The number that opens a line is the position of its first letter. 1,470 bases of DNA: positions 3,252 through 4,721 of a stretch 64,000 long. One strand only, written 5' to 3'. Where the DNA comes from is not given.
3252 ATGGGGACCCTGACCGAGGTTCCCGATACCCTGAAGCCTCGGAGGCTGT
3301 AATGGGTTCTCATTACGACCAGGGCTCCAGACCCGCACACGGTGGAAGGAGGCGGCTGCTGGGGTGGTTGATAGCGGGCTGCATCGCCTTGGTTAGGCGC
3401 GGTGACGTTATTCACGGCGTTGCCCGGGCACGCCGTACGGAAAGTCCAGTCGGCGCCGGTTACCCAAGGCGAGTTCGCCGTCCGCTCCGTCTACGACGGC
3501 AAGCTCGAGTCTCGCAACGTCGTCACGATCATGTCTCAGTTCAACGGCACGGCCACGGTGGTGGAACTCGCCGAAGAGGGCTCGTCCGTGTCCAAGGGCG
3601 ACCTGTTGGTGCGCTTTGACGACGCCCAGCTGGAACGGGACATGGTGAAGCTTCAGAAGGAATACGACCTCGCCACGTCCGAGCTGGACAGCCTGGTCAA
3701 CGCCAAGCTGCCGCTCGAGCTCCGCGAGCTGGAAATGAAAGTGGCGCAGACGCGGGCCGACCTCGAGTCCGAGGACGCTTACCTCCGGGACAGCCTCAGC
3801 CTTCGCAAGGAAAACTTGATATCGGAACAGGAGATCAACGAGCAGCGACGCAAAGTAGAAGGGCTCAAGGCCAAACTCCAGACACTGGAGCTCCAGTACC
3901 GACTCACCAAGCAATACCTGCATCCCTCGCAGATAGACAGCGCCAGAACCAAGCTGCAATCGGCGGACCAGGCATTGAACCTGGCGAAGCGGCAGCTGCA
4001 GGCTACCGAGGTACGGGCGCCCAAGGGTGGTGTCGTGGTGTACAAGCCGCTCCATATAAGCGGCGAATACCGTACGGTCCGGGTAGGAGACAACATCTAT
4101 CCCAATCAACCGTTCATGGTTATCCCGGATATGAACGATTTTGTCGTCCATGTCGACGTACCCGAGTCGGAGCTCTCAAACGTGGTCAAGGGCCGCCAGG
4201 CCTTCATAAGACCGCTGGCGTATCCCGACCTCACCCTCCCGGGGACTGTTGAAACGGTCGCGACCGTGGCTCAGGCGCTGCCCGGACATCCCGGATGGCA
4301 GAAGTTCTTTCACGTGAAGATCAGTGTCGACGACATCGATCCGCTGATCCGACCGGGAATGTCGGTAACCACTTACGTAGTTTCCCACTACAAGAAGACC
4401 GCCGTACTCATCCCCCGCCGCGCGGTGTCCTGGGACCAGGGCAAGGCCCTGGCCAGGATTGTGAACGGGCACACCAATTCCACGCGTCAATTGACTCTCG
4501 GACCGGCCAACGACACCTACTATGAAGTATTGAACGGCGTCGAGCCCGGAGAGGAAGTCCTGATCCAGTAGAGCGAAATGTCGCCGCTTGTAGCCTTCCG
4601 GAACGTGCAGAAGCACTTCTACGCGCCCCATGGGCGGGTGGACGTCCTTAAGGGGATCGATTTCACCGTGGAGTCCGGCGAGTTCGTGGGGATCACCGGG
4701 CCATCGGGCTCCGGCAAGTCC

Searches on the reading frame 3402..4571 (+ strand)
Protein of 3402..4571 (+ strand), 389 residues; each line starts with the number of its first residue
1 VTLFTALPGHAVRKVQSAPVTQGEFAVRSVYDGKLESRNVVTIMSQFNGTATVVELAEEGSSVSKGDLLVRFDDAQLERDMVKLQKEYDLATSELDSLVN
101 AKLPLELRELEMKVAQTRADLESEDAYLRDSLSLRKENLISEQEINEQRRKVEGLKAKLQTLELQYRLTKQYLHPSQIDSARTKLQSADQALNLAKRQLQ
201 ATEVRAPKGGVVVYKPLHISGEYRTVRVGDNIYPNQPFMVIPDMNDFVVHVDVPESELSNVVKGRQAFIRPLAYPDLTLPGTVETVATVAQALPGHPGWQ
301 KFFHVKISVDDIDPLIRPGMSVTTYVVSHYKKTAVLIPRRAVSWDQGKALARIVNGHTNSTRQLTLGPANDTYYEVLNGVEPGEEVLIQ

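Call 46: find_encoding_contigs(protein=window:3402-4571:+, flank=10000, max_places=3)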
Protein window:3402-4571:+ (389 aa): no gene with exactly this product is on record in the collection.
